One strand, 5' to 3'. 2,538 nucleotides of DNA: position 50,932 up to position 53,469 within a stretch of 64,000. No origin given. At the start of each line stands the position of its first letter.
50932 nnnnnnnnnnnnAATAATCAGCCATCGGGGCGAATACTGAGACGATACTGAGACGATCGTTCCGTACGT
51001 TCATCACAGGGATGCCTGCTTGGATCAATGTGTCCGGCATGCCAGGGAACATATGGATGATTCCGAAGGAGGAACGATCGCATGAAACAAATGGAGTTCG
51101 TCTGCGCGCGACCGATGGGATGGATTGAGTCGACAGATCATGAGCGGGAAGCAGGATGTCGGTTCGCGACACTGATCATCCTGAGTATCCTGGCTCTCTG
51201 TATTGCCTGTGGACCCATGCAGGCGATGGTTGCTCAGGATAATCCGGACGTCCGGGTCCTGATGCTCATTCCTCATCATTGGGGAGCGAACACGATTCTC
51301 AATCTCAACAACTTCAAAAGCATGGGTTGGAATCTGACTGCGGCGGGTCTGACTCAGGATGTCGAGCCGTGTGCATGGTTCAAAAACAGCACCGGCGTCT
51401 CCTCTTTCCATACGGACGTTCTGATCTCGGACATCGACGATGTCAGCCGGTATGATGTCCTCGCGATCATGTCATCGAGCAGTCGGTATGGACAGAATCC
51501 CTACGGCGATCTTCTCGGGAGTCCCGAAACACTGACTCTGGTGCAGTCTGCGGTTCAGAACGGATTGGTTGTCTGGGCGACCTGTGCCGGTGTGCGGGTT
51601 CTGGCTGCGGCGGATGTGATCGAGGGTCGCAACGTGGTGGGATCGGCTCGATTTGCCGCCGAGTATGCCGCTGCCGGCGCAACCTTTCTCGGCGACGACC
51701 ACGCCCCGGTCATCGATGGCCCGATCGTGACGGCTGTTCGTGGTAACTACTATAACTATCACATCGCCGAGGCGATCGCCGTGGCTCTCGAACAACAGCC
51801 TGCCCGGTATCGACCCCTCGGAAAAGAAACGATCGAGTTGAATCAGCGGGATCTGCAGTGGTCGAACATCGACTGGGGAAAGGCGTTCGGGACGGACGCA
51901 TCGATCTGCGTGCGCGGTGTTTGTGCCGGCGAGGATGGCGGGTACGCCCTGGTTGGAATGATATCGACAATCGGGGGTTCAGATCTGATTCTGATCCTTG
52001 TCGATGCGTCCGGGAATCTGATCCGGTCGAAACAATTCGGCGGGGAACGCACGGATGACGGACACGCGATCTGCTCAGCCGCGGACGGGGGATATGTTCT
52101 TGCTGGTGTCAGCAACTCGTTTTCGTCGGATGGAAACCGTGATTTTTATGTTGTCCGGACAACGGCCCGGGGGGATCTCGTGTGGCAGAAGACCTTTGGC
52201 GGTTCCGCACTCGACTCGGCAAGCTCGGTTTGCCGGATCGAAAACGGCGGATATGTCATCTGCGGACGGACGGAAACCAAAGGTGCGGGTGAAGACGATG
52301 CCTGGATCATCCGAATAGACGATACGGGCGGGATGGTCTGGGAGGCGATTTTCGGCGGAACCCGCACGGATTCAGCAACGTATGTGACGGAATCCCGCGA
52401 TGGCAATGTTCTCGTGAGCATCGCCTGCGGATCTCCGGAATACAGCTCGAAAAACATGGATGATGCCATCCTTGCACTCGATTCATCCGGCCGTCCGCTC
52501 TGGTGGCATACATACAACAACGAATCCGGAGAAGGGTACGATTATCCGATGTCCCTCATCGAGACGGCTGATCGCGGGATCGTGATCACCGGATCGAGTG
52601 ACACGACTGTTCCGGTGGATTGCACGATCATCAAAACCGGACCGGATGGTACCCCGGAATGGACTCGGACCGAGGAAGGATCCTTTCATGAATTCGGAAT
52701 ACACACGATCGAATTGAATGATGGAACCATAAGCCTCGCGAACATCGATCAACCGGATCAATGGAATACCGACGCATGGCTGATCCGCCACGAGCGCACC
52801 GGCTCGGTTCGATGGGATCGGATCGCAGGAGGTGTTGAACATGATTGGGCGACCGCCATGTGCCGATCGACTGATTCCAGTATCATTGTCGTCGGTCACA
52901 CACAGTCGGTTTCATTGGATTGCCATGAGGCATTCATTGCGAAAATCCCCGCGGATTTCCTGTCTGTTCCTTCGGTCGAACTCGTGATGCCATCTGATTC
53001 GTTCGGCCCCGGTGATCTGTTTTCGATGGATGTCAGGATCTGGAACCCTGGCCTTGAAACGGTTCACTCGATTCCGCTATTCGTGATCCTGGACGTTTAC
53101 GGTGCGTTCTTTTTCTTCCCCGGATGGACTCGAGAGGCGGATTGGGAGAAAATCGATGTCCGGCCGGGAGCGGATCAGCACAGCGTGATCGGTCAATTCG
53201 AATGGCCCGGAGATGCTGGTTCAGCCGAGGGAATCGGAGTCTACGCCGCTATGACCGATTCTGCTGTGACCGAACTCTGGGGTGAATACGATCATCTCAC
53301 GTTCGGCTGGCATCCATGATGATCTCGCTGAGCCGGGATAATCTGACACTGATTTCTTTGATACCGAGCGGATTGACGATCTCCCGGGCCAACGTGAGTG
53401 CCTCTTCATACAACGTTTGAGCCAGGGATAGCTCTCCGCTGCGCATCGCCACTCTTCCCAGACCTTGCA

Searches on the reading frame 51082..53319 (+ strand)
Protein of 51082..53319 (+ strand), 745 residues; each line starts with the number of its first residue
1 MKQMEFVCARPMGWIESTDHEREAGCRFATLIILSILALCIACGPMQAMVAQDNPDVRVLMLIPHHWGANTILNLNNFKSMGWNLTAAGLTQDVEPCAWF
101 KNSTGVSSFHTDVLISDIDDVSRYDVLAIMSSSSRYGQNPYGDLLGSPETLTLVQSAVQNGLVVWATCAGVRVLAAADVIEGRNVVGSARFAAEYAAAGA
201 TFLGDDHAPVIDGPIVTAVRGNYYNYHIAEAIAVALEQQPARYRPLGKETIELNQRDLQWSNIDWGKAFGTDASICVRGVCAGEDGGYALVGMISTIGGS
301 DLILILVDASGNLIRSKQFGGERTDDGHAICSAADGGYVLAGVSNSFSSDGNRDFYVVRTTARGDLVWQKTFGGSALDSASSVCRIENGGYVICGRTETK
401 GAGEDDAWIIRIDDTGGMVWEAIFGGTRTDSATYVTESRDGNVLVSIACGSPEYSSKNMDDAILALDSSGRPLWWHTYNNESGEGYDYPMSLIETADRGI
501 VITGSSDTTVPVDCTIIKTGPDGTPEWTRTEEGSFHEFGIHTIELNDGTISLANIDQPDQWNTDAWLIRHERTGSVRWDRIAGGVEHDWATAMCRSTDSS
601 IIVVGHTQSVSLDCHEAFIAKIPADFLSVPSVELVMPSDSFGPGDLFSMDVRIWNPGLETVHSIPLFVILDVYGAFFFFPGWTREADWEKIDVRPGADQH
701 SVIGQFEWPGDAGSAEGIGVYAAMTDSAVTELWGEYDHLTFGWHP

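Call 6: search_protein_families(library=pfam, proteins=[window:51082-53319:+], max_evalue=0.01)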
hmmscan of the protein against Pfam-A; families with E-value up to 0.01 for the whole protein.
window:51082-53319:+ (745 aa): 1 family
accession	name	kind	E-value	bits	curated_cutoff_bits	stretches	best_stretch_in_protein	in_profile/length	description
PF01965.30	DJ-1_PfpI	-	2e-09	37.9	26.6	1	71-219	16-150/165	DJ-1/PfpI family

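Call 68: search_protein_families(library=ncbifam, proteins=[window:51082-53316:+], max_evalue=0.001)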
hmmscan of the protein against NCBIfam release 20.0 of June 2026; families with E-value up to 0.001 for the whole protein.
window:51082-53316:+ (745 aa): 3 families
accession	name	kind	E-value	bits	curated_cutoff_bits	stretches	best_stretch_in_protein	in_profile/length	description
TIGR01382.1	PfpI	subfamily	6e-11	42.2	139.05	1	72-225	16-158/169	DJ-1/PfpI/YhbO family deglycase/protease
NF047494.1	Lepto_SBBP_lipo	equivalog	6.6e-07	28.3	400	1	295-445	98-261/466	SBBP repeat beta-propeller lipoprotein, LipL53 family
TIGR02608.1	delta_60_rpt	domain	2.1e-05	24.2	76.5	0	325-366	1-40/55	delta-60 repeat domain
